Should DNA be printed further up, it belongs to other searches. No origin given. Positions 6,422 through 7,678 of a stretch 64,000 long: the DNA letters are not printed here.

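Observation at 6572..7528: Receiver-less sigma54 activator homologue inside the rsfS-rlmH operon carries a natural Walker B DE to NQ (ATP-trap) substitution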

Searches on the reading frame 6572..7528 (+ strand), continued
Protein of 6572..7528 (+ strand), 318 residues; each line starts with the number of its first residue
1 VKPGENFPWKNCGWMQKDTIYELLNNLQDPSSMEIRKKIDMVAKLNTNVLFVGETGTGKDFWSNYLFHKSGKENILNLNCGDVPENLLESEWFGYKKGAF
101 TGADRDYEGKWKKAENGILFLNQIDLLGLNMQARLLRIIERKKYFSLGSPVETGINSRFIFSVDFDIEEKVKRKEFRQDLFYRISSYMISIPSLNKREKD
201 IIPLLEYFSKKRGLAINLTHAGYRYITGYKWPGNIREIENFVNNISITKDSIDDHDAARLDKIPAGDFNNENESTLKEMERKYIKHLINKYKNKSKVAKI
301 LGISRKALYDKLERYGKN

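Call 5: find_homologous_proteins(query=window:6614-7528:+, max_evalue=1e-20)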
Query window:6614-7528:+ (304 aa): 7474 proteins with E <= 1e-20 among 8000 candidates; the best 120 are listed.
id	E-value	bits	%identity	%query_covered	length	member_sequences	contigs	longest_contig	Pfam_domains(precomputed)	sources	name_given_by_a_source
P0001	1.7e-186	637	100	94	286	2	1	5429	PF00158.33,PF25601.2,PF02954.26,PF18024.8,PF14532.13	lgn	-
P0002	2.2e-144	499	75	100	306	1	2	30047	PF00158.33,PF25601.2,PF02954.26,PF14532.13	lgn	-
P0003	1.5e-121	424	62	100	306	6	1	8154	PF00158.33,PF25601.2,PF02954.26,PF14532.13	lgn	-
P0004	1.4e-119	417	60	100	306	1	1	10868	PF00158.33,PF25601.2,PF02954.26,PF14532.13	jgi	-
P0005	1.9e-118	414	61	100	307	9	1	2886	PF00158.33,PF25601.2,PF02954.26,PF14532.13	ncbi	-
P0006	3.2e-118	413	60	100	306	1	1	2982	PF00158.33,PF25601.2,PF02954.26,PF14532.13,PF07728.21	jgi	-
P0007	2.4e-117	410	61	100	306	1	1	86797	PF00158.33,PF25601.2,PF02954.26,PF14532.13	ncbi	-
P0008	2.7e-117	410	62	99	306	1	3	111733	PF00158.33,PF25601.2,PF02954.26,PF14532.13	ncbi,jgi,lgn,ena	-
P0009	4.1e-117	409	60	100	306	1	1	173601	PF00158.33,PF25601.2,PF02954.26,PF14532.13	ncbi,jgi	-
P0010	4.6e-117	409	62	99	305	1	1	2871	PF00158.33,PF25601.2,PF02954.26,PF14532.13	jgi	jgi:transcriptional regulator with PAS, ATPase and Fis domain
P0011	7.0e-117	409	60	100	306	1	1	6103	PF00158.33,PF25601.2,PF02954.26,PF14532.13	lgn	-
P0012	7.9e-116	405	60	100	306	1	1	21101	PF00158.33,PF25601.2,PF02954.26,PF14532.13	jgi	-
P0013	5.4e-115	402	59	100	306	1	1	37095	PF00158.33,PF25601.2,PF02954.26,PF14532.13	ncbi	ncbi:MAG: sigma 54-interacting transcriptional regulator [Acidobacteriota bacterium]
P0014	1.0e-114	401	62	100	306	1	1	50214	PF00158.33,PF25601.2,PF02954.26,PF14532.13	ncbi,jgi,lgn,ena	-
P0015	1.6e-114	401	60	100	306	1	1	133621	PF00158.33,PF25601.2,PF02954.26,PF14532.13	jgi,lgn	jgi:transcriptional regulator with PAS, ATPase and Fis domain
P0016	1.9e-114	401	63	100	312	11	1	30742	PF00158.33,PF25601.2,PF02954.26,PF18024.8,PF14532.13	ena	-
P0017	2.1e-114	400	60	100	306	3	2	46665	PF00158.33,PF25601.2,PF02954.26,PF14532.13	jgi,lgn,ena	jgi:two-component system NtrC family response regulator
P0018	4.9e-114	399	58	100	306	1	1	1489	PF00158.33,PF25601.2,PF02954.26,PF18024.8,PF14532.13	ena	-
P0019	7.1e-114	399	62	99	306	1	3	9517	PF00158.33,PF25601.2,PF02954.26,PF14532.13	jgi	jgi:DNA-binding NtrC family response regulator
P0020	1.9e-113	397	60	99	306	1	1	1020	PF00158.33,PF25601.2,PF02954.26,PF14532.13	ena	-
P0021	2.2e-113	397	59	100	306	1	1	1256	PF00158.33,PF25601.2,PF02954.26,PF18024.8,PF14532.13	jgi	jgi:DNA-binding NtrC family response regulator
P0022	2.5e-113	397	59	100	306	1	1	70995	PF00158.33,PF25601.2,PF02954.26,PF14532.13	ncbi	-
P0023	2.6e-113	397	62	98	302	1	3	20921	PF00158.33,PF25601.2,PF02954.26,PF18024.8,PF14532.13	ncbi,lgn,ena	-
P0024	3.2e-113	397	59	100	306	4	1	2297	PF00158.33,PF25601.2,PF02954.26,PF14532.13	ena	-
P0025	4.0e-113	396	62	100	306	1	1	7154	PF00158.33,PF25601.2,PF14532.13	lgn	-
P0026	4.1e-113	396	61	99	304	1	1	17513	PF00158.33,PF25601.2,PF02954.26,PF14532.13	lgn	-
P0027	5.3e-113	396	61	100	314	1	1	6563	PF00158.33,PF25601.2,PF02954.26,PF18024.8,PF14532.13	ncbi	-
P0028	5.6e-113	396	62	98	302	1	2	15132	PF00158.33,PF25601.2,PF02954.26,PF18024.8,PF14532.13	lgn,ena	-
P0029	6.7e-113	396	59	100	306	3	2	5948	PF00158.33,PF25601.2,PF02954.26,PF14532.13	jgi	-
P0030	7.1e-113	395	61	99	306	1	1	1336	PF00158.33,PF25601.2,PF02954.26,PF14532.13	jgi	jgi:DNA-binding NtrC family response regulator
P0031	7.5e-113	395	62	98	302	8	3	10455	PF00158.33,PF25601.2,PF02954.26,PF14532.13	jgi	-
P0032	8.6e-113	395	59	100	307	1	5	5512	PF00158.33,PF25601.2,PF02954.26,PF14532.13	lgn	-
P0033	8.7e-113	395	60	100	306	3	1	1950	PF00158.33,PF25601.2,PF02954.26,PF14532.13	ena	-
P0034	1.1e-112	395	60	100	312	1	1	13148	PF00158.33,PF25601.2,PF02954.26,PF14532.13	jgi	-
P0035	1.3e-112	395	58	99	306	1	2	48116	PF00158.33,PF25601.2,PF02954.26,PF18024.8,PF14532.13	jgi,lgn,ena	-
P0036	1.6e-112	394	59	100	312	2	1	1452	PF00158.33,PF25601.2,PF02954.26,PF14532.13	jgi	-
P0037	1.6e-112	394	60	99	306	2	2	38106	PF00158.33,PF25601.2,PF02954.26,PF14532.13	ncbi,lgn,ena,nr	ncbi:MAG: sigma-54-dependent Fis family transcriptional regulator [Candidatus Aminicenantes bacteriu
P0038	1.6e-112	394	59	100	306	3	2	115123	PF00158.33,PF25601.2,PF02954.26,PF14532.13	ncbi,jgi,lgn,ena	-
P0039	3.1e-112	393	59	100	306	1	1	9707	PF00158.33,PF25601.2,PF02954.26,PF14532.13,PF07728.21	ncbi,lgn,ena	-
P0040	8.4e-112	392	61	100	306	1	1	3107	PF00158.33,PF25601.2,PF02954.26,PF14532.13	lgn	-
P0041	1.1e-111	392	59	99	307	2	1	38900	PF00158.33,PF25601.2,PF02954.26,PF14532.13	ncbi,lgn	-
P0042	1.1e-111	392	61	100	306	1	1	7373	PF00158.33,PF25601.2,PF02954.26,PF14532.13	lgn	-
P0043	1.1e-111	391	59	100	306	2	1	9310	PF00158.33,PF25601.2,PF02954.26,PF14532.13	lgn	-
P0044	1.9e-111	391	59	100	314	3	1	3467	PF00158.33,PF25601.2,PF02954.26,PF18024.8,PF14532.13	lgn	-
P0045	2.1e-111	391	60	100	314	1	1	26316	PF00158.33,PF25601.2,PF02954.26,PF14532.13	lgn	-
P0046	7.9e-111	389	59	100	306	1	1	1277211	PF00158.33,PF25601.2,PF02954.26,PF14532.13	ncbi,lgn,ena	-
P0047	5.2e-110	386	59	100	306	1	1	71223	PF00158.33,PF25601.2,PF02954.26,PF14532.13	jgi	-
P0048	9.8e-110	385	59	100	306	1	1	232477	PF00158.33,PF25601.2,PF02954.26,PF14532.13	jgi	-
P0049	1.5e-109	384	58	100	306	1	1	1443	PF00158.33,PF25601.2,PF02954.26,PF14532.13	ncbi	-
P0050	3.1e-109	384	59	99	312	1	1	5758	PF00158.33,PF25601.2,PF14532.13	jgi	jgi:transcriptional regulator with PAS, ATPase and Fis domain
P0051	4.0e-109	383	58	99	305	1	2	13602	PF00158.33,PF25601.2,PF02954.26,PF14532.13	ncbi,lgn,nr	ncbi:MAG: sigma 54-interacting transcriptional regulator [Candidatus Aminicenantes bacterium]|nr:sig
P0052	4.7e-109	383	59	100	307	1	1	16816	PF00158.33,PF25601.2,PF02954.26,PF14532.13,PF07728.21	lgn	-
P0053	6.4e-109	382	59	99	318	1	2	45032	PF00158.33,PF25601.2,PF14532.13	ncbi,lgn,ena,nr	ncbi:MAG: sigma-54-dependent Fis family transcriptional regulator [Candidatus Aminicenantes bacteriu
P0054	1.1e-108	382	55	99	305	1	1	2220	PF00158.33,PF25601.2,PF02954.26,PF14532.13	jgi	jgi:two-component system NtrC family response regulator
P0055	1.2e-108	382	59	100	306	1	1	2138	PF00158.33,PF25601.2,PF02954.26,PF18024.8,PF14532.13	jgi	jgi:transcriptional regulator with PAS, ATPase and Fis domain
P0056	1.2e-108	382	59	100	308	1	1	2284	PF00158.33,PF25601.2,PF02954.26,PF14532.13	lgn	-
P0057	1.7e-108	381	60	99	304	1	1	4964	PF00158.33,PF25601.2,PF02954.26,PF14532.13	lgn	-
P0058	3.9e-108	380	58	100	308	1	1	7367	PF00158.33,PF25601.2,PF02954.26,PF14532.13,PF07728.21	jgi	jgi:transcriptional regulator with PAS, ATPase and Fis domain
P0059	5.0e-108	380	56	100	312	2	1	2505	PF00158.33,PF25601.2,PF02954.26,PF14532.13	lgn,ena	-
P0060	1.5e-107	378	58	99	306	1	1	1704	PF00158.33,PF25601.2,PF02954.26,PF14532.13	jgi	jgi:transcriptional regulator with PAS, ATPase and Fis domain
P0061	3.0e-107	377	56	100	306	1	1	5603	PF00158.33,PF25601.2,PF02954.26,PF14532.13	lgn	-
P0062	3.1e-107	377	58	100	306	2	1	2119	PF00158.33,PF25601.2,PF02954.26,PF14532.13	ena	-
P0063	3.8e-107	377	57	99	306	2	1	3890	PF00158.33,PF25601.2,PF02954.26,PF14532.13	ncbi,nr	ncbi:MAG: sigma-54-dependent Fis family transcriptional regulator [Candidatus Aminicenantes bacteriu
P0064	3.8e-107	377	58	96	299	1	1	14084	PF00158.33,PF25601.2,PF02954.26,PF14532.13,PF07728.21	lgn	-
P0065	5.2e-107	376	55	100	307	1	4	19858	PF00158.33,PF25601.2,PF02954.26,PF14532.13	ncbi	-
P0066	5.6e-107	376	57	100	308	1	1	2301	PF00158.33,PF25601.2,PF02954.26,PF14532.13,PF07728.21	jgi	jgi:transcriptional regulator with PAS, ATPase and Fis domain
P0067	5.7e-107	376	57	99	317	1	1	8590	PF00158.33,PF25601.2,PF02954.26,PF14532.13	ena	-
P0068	7.1e-107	376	56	100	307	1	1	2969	PF00158.33,PF25601.2,PF02954.26,PF14532.13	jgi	jgi:DNA-binding NtrC family response regulator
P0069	8.0e-107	376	60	99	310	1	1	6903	PF00158.33,PF25601.2,PF02954.26,PF14532.13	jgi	-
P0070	9.9e-107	375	59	100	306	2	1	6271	PF00158.33,PF25601.2,PF02954.26,PF14532.13,PF07728.21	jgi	-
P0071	1.4e-106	375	57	100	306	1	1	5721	PF00158.33,PF25601.2,PF02954.26,PF18024.8,PF14532.13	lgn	-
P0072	2.2e-106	374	57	100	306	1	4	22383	PF00158.33,PF25601.2,PF02954.26,PF14532.13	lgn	-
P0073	2.5e-106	374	57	99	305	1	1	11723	PF00158.33,PF25601.2,PF02954.26,PF14532.13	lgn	-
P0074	3.4e-106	373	57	99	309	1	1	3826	PF00158.33,PF25601.2,PF02954.26,PF14532.13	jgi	jgi:DNA-binding NtrC family response regulator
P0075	3.6e-106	373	57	99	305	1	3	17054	PF00158.33,PF25601.2,PF02954.26,PF14532.13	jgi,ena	-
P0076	3.6e-106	373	56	99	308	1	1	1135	PF00158.33,PF25601.2,PF02954.26,PF14532.13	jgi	jgi:transcriptional regulator with PAS, ATPase and Fis domain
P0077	6.2e-106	373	59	99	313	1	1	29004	PF00158.33,PF25601.2,PF02954.26,PF14532.13,PF07728.21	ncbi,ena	-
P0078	7.2e-106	372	58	100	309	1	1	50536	PF00158.33,PF25601.2,PF02954.26,PF14532.13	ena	-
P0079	1.2e-105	372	57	99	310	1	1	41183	PF00158.33,PF25601.2,PF02954.26,PF14532.13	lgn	-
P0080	1.3e-105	372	59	99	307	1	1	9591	PF00158.33,PF25601.2,PF02954.26,PF14532.13,PF07728.21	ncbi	-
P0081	1.7e-105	371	56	99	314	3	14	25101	PF00158.33,PF25601.2,PF02954.26,PF14532.13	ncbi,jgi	jgi:transcriptional regulator with PAS, ATPase and Fis domain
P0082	1.7e-105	371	56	100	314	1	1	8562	PF00158.33,PF25601.2,PF02954.26,PF14532.13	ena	-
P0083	2.0e-105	371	56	99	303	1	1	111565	PF00158.33,PF25601.2,PF02954.26,PF14532.13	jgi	jgi:transcriptional regulator with PAS, ATPase and Fis domain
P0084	2.3e-105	371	57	99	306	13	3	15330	PF00158.33,PF25601.2,PF02954.26,PF14532.13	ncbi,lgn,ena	-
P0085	2.6e-105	371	58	100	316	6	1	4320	PF00158.33,PF25601.2,PF02954.26,PF14532.13,PF07728.21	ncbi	-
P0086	2.8e-105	370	57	98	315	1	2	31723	PF00158.33,PF25601.2,PF02954.26,PF14532.13,PF07728.21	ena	-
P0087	3.2e-105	370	55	99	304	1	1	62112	PF00158.33,PF25601.2,PF02954.26,PF14532.13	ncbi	-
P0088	3.5e-105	370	55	100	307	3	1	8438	PF00158.33,PF25601.2,PF02954.26,PF14532.13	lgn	-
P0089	4.2e-105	370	57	100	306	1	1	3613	PF00158.33,PF25601.2,PF02954.26,PF14532.13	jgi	jgi:DNA-binding NtrC family response regulator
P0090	5.1e-105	370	55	100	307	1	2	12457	PF00158.33,PF25601.2,PF02954.26,PF14532.13,PF07728.21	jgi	jgi:DNA-binding NtrC family response regulator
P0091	7.6e-105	369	58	99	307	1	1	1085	PF00158.33,PF25601.2,PF02954.26,PF14532.13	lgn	-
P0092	1.3e-104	368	55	100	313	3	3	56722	PF00158.33,PF25601.2,PF02954.26,PF14532.13,PF07728.21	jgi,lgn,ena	-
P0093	1.3e-104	368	56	99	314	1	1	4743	PF00158.33,PF25601.2,PF02954.26,PF14532.13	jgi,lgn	jgi:DNA-binding NtrC family response regulator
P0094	1.3e-104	368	58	99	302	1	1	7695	PF00158.33,PF25601.2,PF02954.26,PF14532.13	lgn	-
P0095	1.4e-104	368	55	99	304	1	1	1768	PF00158.33,PF25601.2,PF02954.26,PF14532.13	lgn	-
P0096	1.6e-104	368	57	99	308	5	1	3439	PF00158.33,PF25601.2,PF02954.26,PF14532.13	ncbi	-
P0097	1.8e-104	368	57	99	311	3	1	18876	PF00158.33,PF25601.2,PF02954.26,PF14532.13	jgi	jgi:transcriptional regulator with PAS, ATPase and Fis domain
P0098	1.9e-104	368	56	100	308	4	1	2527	PF00158.33,PF25601.2,PF02954.26,PF14532.13,PF07728.21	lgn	-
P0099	1.9e-104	368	56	100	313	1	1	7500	PF00158.33,PF25601.2,PF02954.26,PF14532.13,PF07728.21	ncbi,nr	ncbi:MAG: sigma-54-dependent Fis family transcriptional regulator [bacterium]|nr:sigma-54-dependent 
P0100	2.1e-104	368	57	99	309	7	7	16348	PF00158.33,PF25601.2,PF02954.26,PF14532.13,PF07728.21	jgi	jgi:transcriptional regulator with PAS, ATPase and Fis domain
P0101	2.4e-104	367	57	100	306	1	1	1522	PF00158.33,PF25601.2,PF02954.26,PF14532.13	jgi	-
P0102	2.5e-104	367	58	100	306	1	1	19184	PF00158.33,PF25601.2,PF02954.26,PF14532.13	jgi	-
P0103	2.5e-104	367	55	99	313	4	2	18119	PF00158.33,PF25601.2,PF02954.26,PF14532.13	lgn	-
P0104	3.2e-104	367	56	100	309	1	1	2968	PF00158.33,PF25601.2,PF02954.26,PF14532.13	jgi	jgi:sigma-54 dependent transcriptional regulator, acetoin dehydrogenase operon transcriptional activ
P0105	4.2e-104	367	57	99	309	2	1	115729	PF00158.33,PF25601.2,PF02954.26,PF14532.13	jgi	jgi:transcriptional regulator with PAS, ATPase and Fis domain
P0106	4.4e-104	367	56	99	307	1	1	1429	PF00158.33,PF25601.2,PF02954.26,PF14532.13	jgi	jgi:transcriptional regulator with PAS, ATPase and Fis domain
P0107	4.4e-104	367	55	99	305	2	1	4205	PF00158.33,PF25601.2,PF02954.26,PF14532.13,PF07728.21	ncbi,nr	ncbi:MAG TPA: sigma 54-interacting transcriptional regulator [Candidatus Deferrimicrobium sp.]|nr:si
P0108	5.6e-104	366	55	99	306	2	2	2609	PF00158.33,PF25601.2,PF02954.26,PF14532.13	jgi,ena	-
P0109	7.1e-104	366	57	99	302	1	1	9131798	PF00158.33,PF25601.2,PF02954.26,PF14532.13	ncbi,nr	ncbi:MAG: sigma-54-dependent Fis family transcriptional regulator [Candidatus Aminicenantes bacteriu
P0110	7.1e-104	366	55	100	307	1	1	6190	PF00158.33,PF25601.2,PF02954.26,PF14532.13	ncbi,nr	ncbi:MAG: Sigma-54-dependent Fis family transcriptional regulator [Acidobacteriota bacterium]|nr:Sig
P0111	7.4e-104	366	58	100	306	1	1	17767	PF00158.33,PF25601.2,PF02954.26,PF14532.13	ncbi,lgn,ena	-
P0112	7.7e-104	366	55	100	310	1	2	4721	PF00158.33,PF25601.2,PF02954.26,PF14532.13,PF07728.21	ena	-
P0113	8.9e-104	366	57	99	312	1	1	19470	PF00158.33,PF25601.2,PF02954.26,PF14532.13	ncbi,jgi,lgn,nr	ncbi:MAG: sigma 54-interacting transcriptional regulator [Acidobacteria bacterium]|jgi:two-component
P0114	9.0e-104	366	58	99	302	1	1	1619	PF00158.33,PF25601.2,PF02954.26,PF14532.13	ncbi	-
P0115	9.7e-104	365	57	98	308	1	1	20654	PF00158.33,PF25601.2,PF02954.26,PF14532.13,PF07728.21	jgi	jgi:transcriptional regulator with PAS, ATPase and Fis domain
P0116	1.0e-103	365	56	99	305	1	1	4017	PF13309.13,PF00158.33,PF25601.2,PF02954.26,PF14532.13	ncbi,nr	ncbi:MAG: sigma-54-dependent Fis family transcriptional regulator [bacterium]|nr:sigma-54-dependent 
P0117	1.2e-103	365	57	99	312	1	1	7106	PF00158.33,PF25601.2,PF02954.26,PF14532.13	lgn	-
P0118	1.3e-103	365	57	99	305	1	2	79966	PF00158.33,PF25601.2,PF02954.26,PF14532.13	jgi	-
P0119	2.4e-103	364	56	99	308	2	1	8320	PF00158.33,PF25601.2,PF02954.26,PF14532.13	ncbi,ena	-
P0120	2.6e-103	364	57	99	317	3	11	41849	PF00158.33,PF25601.2,PF02954.26,PF14532.13,PF07728.21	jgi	jgi:transcriptional regulator with PAS, ATPase and Fis domain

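Call 10: find_encoding_contigs(protein=P0046, flank=8000, max_places=2)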
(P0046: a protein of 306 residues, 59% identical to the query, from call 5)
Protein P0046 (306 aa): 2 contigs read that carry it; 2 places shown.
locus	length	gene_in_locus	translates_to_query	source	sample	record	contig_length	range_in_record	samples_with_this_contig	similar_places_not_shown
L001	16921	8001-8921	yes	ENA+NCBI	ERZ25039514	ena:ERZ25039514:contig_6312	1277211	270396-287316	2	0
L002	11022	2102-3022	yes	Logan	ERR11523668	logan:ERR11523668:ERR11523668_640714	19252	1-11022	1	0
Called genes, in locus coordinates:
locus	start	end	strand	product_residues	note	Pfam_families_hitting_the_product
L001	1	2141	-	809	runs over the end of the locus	PF11741:AMIN (faint), PF21305:type_II_gspD_N0 (weak), PF03958:Secretin_N, PF00263:Secretin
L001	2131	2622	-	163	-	PF04351:PilP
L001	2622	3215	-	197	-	PF04350:PilO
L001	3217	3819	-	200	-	PF05137:PilN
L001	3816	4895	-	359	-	PF11104:PilM_2, PF06723:MreB_Mbl (faint), PF14450:FtsA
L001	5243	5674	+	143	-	PF00829:Ribosomal_L21p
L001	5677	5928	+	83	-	PF01016:Ribosomal_L27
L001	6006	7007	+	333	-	PF01018:GTP1_OBG, PF01926:MMR_HSR1, PF02421:FeoB_N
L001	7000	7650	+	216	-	PF01467:CTP_transf_like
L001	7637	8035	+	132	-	PF02410:RsfS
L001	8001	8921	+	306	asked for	PF00158:Sigma54_activat, PF14532:Sigma54_activ_2, PF25601:AAA_lid_14, PF02954:HTH_8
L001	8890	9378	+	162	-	PF02590:SPOUT_MTase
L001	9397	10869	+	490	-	PF16217:M64_N, PF09471:Peptidase_M64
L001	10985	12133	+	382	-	PF17170:DUF5128 (faint)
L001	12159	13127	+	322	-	PF00892:EamA (faint)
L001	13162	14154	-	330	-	PF03537:Glyco_hydro_114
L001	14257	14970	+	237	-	-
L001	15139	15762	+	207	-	PF01300:Sua5_yciO_yrdC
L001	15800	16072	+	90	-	-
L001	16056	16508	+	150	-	-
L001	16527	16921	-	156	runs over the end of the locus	PF03061:4HBT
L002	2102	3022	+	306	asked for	PF00158:Sigma54_activat, PF14532:Sigma54_activ_2, PF25601:AAA_lid_14, PF02954:HTH_8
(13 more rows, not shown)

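Call 11: find_encoding_contigs(protein=P0109, flank=8000, max_places=2)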
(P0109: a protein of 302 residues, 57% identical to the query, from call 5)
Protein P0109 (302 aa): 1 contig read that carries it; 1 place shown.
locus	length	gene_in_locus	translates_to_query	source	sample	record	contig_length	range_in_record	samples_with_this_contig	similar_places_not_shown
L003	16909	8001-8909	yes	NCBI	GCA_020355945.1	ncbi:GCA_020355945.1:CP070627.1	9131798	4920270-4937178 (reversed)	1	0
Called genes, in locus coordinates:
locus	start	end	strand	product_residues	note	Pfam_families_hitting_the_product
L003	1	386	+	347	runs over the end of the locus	PF13676:TIR_2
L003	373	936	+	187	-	-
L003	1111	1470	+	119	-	-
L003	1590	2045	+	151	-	-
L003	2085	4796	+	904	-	PF17791:MG3 (faint), PF01835:MG2, PF07703:A2M_BRD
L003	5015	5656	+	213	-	PF00829:Ribosomal_L21p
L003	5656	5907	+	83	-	PF01016:Ribosomal_L27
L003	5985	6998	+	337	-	PF01018:GTP1_OBG, PF01926:MMR_HSR1, PF02421:FeoB_N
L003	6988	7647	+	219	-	PF01467:CTP_transf_like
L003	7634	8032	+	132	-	PF02410:RsfS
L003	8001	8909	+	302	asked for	PF00158:Sigma54_activat, PF14532:Sigma54_activ_2, PF25601:AAA_lid_14, PF02954:HTH_8 (weak)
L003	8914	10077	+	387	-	PF00266:Aminotran_5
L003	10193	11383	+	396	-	PF22025:ThiI_fer, PF02926:THUMP, PF02568:ThiI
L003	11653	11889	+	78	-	-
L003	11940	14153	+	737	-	PF02310:B12-binding, PF04055:Radical_SAM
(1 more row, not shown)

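Call 12: find_encoding_contigs(protein=P0002, flank=8000, max_places=2)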
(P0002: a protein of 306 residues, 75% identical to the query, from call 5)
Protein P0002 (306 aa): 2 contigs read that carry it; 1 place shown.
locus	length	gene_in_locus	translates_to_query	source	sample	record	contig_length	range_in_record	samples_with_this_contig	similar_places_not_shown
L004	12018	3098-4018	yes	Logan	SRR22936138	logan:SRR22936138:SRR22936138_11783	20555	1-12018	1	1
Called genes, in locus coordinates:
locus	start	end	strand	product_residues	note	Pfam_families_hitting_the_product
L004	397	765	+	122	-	PF00829:Ribosomal_L21p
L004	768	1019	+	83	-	PF01016:Ribosomal_L27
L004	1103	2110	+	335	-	PF01018:GTP1_OBG, PF03193:RsgA_GTPase (faint), PF01926:MMR_HSR1, PF02421:FeoB_N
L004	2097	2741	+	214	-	PF01467:CTP_transf_like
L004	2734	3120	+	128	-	PF02410:RsfS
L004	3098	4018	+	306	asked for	PF00158:Sigma54_activat, PF14532:Sigma54_activ_2, PF25601:AAA_lid_14, PF02954:HTH_8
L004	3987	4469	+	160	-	PF02590:SPOUT_MTase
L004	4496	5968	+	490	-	PF16217:M64_N, PF09471:Peptidase_M64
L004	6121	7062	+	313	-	PF00892:EamA (weak)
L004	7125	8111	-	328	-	PF03537:Glyco_hydro_114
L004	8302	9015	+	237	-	-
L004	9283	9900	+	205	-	PF01300:Sua5_yciO_yrdC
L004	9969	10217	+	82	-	-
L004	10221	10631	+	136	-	-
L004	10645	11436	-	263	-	PF00106:adh_short, PF08659:KR (weak), PF13561:adh_short_C2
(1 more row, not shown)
